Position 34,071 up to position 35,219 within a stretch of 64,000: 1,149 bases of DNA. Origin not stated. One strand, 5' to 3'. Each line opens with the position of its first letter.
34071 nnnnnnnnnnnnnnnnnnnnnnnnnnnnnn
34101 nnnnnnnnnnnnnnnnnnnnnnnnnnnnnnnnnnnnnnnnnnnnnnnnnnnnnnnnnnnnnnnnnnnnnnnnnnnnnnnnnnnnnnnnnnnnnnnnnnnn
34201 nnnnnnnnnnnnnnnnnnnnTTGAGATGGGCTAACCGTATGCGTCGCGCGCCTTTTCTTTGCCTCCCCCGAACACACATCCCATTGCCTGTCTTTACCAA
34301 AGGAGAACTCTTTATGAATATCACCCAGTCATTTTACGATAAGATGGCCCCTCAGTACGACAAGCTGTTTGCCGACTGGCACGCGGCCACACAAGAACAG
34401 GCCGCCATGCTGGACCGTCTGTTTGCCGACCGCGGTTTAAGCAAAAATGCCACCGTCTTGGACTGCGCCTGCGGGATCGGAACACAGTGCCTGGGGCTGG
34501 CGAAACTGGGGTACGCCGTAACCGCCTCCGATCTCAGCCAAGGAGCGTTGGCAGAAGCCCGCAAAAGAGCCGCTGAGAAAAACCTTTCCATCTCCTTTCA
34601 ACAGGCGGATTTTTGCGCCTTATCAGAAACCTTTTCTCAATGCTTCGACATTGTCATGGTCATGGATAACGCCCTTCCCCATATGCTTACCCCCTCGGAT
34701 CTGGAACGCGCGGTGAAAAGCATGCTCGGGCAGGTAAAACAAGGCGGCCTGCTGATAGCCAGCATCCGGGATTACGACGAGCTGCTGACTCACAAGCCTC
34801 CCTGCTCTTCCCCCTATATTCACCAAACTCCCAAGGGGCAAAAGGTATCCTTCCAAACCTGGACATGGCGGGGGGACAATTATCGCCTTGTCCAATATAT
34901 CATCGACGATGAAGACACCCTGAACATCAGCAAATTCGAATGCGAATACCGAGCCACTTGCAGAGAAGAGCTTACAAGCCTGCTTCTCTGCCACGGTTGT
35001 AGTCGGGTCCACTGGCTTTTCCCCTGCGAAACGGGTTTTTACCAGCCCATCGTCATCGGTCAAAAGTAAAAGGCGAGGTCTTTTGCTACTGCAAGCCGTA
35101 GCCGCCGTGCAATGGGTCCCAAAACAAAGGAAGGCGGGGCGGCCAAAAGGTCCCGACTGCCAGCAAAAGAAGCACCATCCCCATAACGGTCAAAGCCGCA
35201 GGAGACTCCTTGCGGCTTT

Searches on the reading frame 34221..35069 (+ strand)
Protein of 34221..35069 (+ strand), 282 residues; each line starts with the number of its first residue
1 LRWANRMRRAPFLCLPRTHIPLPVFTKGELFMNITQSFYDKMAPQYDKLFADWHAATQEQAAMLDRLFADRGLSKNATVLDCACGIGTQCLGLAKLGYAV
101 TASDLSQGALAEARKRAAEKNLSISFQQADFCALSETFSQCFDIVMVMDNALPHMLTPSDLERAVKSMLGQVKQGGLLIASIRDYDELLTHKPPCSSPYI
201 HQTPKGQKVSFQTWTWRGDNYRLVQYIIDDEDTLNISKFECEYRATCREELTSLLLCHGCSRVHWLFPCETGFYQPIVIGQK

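Call 4: search_protein_families(library=pfam, proteins=[window:34221-35069:+], max_evalue=0.01)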
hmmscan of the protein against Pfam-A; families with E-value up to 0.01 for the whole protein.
window:34221-35069:+ (282 aa): 11 families
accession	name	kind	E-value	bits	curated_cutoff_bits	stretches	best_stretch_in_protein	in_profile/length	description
PF13649.12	Methyltransf_25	-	7.8e-18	65.4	27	1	79-176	1-97/97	Methyltransferase domain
PF08241.18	Methyltransf_11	-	8e-14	52.5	21.2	1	80-179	1-94/95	Methyltransferase domain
PF13847.12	Methyltransf_31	-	1.6e-13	51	27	1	74-189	2-119/145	Methyltransferase domain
PF08242.18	Methyltransf_12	-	3e-07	31.5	30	1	80-178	1-98/98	Methyltransferase domain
PF03848.20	TehB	-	4.5e-06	26.7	20.4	1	75-201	30-149/193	Tellurite resistance protein TehB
PF13489.12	Methyltransf_23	-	5.3e-05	23.4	27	1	57-227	6-145/164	Methyltransferase domain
PF05401.17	NodS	-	0.00028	21.2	24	1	61-177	32-141/201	Nodulation protein S (NodS)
PF01209.24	Ubie_methyltran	-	0.00049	20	20.1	1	71-179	43-150/233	ubiE/COQ5 methyltransferase family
PF05175.20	MTS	-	0.00059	20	23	1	75-146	31-103/170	Methyltransferase small domain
PF02353.26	CMAS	-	0.0017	18.2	27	1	54-201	41-186/273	Mycolic acid cyclopropane synthetase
PF05724.17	TPMT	-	0.0023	18.1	26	1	52-177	16-150/218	Thiopurine S-methyltransferase (TPMT)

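Call 48: find_encoding_contigs(protein=window:34314-35069:+, flank=5000, max_places=8)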
Protein window:34314-35069:+ (251 aa): 10 contigs read that carry it; 7 places shown.
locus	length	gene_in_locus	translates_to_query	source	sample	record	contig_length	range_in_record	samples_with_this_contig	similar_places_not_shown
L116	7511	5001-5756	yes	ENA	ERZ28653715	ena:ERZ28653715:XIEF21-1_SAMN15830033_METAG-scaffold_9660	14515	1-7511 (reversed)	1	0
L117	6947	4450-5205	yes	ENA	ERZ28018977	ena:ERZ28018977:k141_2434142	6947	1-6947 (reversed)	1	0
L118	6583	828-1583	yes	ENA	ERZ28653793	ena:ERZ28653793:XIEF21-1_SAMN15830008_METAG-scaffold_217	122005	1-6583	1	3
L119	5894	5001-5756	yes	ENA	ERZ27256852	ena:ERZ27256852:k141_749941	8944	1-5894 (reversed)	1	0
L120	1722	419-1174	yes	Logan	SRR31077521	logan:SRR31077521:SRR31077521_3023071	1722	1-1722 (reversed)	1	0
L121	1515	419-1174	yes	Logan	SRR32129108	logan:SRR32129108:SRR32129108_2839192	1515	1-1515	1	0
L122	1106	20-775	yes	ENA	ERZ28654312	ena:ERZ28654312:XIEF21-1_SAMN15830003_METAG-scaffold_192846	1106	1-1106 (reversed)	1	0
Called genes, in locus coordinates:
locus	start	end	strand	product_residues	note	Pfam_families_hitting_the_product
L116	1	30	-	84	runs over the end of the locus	PF14209:DUF4321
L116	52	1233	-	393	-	PF00266:Aminotran_5, PF01212:Beta_elim_lyase (weak), PF01041:DegT_DnrJ_EryC1 (weak)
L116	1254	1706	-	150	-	PF00075:RNase_H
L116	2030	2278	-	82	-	PF01381:HTH_3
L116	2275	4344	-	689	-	PF09818:ABC_ATPase, PF21117:MRB1590_C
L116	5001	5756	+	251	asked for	PF03848:TehB (weak), PF13649:Methyltransf_25, PF13847:Methyltransf_31, PF08241:Methyltransf_11, PF08242:Methyltransf_12 (weak)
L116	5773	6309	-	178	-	PF20122:DUF6512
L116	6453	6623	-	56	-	PF00037:Fer4, PF13237:Fer4_10, PF14697:Fer4_21, PF12838:Fer4_7, PF13187:Fer4_9, PF13484:Fer4_16 (weak), PF12797:Fer4_2 (weak), PF00037:Fer4, +6 more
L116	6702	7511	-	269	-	?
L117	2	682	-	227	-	?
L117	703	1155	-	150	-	PF00075:RNase_H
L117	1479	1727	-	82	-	PF01381:HTH_3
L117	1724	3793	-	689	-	PF09818:ABC_ATPase, PF21117:MRB1590_C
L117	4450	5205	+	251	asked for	PF03848:TehB (weak), PF13649:Methyltransf_25, PF13847:Methyltransf_31, PF08241:Methyltransf_11, PF08242:Methyltransf_12 (weak)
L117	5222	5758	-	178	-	PF20122:DUF6512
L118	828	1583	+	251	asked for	PF03848:TehB (weak), PF13649:Methyltransf_25, PF13847:Methyltransf_31, PF08241:Methyltransf_11, PF08242:Methyltransf_12 (weak)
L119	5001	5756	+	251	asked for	PF03848:TehB (weak), PF13649:Methyltransf_25, PF13847:Methyltransf_31, PF08241:Methyltransf_11, PF08242:Methyltransf_12 (weak)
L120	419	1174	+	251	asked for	PF03848:TehB (weak), PF13649:Methyltransf_25, PF13847:Methyltransf_31, PF08241:Methyltransf_11, PF08242:Methyltransf_12 (weak)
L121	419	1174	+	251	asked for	PF03848:TehB (weak), PF13649:Methyltransf_25, PF13847:Methyltransf_31, PF08241:Methyltransf_11, PF08242:Methyltransf_12 (weak)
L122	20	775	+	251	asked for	PF03848:TehB (weak), PF13649:Methyltransf_25, PF13847:Methyltransf_31, PF08241:Methyltransf_11, PF08242:Methyltransf_12 (weak)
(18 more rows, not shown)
